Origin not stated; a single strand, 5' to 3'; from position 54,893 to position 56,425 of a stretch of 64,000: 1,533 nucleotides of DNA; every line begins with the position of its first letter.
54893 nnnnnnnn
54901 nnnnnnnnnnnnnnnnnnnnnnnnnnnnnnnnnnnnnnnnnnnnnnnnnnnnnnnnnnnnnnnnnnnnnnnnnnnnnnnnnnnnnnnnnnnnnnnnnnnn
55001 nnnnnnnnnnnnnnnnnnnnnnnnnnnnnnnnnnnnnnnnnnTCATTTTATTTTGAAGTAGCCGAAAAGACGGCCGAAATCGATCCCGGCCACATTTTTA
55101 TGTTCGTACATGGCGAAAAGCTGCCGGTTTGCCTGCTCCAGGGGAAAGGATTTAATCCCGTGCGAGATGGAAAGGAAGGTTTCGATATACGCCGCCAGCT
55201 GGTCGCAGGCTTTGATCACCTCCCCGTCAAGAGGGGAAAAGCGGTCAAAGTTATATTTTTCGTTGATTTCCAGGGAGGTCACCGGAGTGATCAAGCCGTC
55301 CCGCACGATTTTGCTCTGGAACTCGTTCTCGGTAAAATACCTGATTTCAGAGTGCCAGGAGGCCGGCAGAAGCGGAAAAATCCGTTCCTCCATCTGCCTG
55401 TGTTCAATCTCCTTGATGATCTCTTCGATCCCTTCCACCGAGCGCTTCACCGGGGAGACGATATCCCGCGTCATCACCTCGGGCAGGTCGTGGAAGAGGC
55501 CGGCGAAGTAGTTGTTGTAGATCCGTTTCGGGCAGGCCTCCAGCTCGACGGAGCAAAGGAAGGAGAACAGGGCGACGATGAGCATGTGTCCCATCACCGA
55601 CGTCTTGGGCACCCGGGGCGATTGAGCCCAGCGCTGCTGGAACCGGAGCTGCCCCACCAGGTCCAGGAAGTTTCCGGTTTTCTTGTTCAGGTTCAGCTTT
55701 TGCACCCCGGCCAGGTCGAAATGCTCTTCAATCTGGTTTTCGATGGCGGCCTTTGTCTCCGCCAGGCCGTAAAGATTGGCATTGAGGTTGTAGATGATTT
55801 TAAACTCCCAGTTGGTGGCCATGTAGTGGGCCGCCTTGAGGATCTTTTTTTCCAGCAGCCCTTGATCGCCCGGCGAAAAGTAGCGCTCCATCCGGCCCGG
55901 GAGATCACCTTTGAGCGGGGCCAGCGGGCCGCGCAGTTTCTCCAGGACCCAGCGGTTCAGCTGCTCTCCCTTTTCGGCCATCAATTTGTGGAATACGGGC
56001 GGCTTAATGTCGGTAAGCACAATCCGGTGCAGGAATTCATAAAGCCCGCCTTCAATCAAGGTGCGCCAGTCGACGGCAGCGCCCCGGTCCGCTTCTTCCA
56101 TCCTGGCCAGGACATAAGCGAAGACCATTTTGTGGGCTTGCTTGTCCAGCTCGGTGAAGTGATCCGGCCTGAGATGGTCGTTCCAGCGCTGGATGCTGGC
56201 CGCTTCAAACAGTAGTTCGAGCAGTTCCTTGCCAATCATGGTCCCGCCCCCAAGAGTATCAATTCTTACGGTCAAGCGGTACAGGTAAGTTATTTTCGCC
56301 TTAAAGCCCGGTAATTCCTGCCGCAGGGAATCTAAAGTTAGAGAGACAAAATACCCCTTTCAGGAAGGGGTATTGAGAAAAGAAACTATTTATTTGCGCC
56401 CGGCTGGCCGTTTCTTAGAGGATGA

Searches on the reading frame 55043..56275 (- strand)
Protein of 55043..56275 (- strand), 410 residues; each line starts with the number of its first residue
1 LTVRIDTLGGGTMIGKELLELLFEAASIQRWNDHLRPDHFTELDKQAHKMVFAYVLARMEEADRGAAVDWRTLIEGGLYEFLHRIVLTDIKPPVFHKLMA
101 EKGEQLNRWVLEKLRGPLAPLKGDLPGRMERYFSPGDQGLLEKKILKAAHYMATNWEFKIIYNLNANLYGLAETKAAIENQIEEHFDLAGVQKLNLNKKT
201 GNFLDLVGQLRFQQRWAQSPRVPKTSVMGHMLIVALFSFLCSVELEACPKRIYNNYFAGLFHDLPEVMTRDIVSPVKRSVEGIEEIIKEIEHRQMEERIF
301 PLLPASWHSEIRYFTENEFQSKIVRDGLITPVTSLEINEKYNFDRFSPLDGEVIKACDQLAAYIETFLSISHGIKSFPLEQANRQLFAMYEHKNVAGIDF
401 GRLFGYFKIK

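Call 7: search_protein_families(library=pfam, proteins=[window:55043-56275:-])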
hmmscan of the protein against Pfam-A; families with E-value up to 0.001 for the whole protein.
window:55043-56275:- (410 aa): 2 families
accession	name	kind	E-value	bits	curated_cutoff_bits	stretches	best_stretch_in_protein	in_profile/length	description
PF13023.12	HD_3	-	1e-30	107.3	22.5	1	207-380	1-158/165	HD domain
PF12917.13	YfbR-like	-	2.1e-21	76.9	25.9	1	202-316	1-117/182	5'-deoxynucleotidase YfbR-like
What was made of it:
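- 55043..56275 (-): Upstream HD-domain (YfbR-like) gene. Its stop codon TGA (55045-55043) lies 2 nt from the tip of copy A. This is context, not part of the element. Pfam HD_3 and YfbR-like (call 7).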

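Call 26: find_encoding_contigs(protein=window:55043-56275:-, flank=10000, max_places=6)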
Protein window:55043-56275:- (410 aa): no gene with exactly this product is on record in the collection.
